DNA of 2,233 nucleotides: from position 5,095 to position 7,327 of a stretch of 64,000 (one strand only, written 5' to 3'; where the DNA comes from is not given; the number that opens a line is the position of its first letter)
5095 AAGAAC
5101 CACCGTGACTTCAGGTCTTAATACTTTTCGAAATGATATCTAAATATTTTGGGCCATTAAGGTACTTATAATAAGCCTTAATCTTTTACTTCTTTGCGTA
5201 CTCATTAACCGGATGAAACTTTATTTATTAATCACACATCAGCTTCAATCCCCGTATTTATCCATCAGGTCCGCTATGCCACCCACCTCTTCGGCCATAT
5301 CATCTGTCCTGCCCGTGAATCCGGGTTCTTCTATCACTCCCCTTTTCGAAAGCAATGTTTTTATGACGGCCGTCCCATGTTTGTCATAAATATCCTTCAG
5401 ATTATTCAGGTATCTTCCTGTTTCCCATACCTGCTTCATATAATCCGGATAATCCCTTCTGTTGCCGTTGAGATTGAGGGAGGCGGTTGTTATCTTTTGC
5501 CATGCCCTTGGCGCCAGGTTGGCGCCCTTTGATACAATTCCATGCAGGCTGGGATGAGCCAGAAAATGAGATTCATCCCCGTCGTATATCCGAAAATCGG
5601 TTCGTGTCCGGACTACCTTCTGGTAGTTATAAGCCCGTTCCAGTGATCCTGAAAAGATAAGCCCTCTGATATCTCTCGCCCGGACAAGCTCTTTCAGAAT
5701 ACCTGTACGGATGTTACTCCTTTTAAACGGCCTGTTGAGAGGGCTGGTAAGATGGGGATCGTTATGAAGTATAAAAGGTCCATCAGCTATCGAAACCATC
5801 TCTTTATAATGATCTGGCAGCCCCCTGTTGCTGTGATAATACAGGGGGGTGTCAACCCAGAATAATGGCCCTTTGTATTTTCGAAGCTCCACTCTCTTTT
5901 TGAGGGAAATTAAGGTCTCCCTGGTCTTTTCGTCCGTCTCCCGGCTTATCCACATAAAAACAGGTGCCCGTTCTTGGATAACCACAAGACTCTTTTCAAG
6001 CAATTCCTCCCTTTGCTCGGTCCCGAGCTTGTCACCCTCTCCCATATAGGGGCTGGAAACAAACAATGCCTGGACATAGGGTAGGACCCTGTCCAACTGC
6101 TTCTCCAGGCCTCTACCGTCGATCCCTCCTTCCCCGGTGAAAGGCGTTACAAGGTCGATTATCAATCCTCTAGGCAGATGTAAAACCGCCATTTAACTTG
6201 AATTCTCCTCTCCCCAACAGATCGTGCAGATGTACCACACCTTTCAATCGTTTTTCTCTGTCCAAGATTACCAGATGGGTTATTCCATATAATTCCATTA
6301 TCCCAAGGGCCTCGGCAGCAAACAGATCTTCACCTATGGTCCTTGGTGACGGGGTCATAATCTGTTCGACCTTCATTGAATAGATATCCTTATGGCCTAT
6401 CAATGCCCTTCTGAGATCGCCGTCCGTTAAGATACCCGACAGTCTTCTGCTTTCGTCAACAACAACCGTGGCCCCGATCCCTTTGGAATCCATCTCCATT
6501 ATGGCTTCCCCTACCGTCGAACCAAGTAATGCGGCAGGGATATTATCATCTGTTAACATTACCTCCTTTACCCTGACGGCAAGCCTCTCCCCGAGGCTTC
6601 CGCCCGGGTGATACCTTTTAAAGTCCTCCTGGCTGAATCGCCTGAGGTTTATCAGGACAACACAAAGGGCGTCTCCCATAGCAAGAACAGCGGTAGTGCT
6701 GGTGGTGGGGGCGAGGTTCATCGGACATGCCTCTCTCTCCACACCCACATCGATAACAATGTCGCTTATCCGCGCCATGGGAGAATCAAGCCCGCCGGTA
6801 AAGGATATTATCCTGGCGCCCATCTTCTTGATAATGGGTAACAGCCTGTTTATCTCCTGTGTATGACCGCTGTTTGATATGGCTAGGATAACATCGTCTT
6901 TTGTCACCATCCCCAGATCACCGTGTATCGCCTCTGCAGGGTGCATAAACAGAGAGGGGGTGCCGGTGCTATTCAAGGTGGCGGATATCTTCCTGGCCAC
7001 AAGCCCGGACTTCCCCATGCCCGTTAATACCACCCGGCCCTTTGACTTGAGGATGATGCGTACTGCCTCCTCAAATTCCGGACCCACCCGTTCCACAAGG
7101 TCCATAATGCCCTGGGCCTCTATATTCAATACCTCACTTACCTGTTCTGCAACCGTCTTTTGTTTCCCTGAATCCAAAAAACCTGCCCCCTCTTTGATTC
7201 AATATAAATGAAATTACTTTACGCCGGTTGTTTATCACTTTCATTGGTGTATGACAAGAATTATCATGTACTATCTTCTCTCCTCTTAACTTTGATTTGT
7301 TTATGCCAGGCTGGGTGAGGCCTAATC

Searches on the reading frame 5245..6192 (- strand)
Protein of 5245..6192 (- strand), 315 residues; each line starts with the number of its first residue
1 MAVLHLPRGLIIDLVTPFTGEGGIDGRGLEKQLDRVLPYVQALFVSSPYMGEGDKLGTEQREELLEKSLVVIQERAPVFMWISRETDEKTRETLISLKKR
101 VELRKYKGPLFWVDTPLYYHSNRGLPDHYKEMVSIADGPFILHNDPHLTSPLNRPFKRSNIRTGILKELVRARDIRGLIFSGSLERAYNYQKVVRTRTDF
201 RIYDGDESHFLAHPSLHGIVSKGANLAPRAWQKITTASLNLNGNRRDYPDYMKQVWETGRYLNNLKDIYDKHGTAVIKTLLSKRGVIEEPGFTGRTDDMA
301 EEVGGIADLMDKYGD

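Call 42: search_protein_families(library=pfam, proteins=[window:5245-6192:-], max_evalue=0.00001)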
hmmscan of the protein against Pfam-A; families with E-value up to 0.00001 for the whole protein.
window:5245-6192:- (315 aa): 1 family
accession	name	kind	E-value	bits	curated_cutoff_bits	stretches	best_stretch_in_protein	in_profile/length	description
PF00701.28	DHDPS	-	3e-14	52.9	22.1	1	8-248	3-229/289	Dihydrodipicolinate synthetase family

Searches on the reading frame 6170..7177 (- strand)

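Call 42: search_protein_families(library=pfam, proteins=[window:6170-7177:-], max_evalue=0.00001)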
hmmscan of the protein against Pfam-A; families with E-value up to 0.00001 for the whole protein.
window:6170-7177:- (335 aa): 2 families
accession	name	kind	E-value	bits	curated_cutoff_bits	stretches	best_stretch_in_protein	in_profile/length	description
PF01380.27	SIS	-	9.2e-29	100.3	25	1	43-173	2-130/131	SIS domain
PF00571.33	CBS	-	2.1e-19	70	24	2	270-321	1-52/57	CBS domain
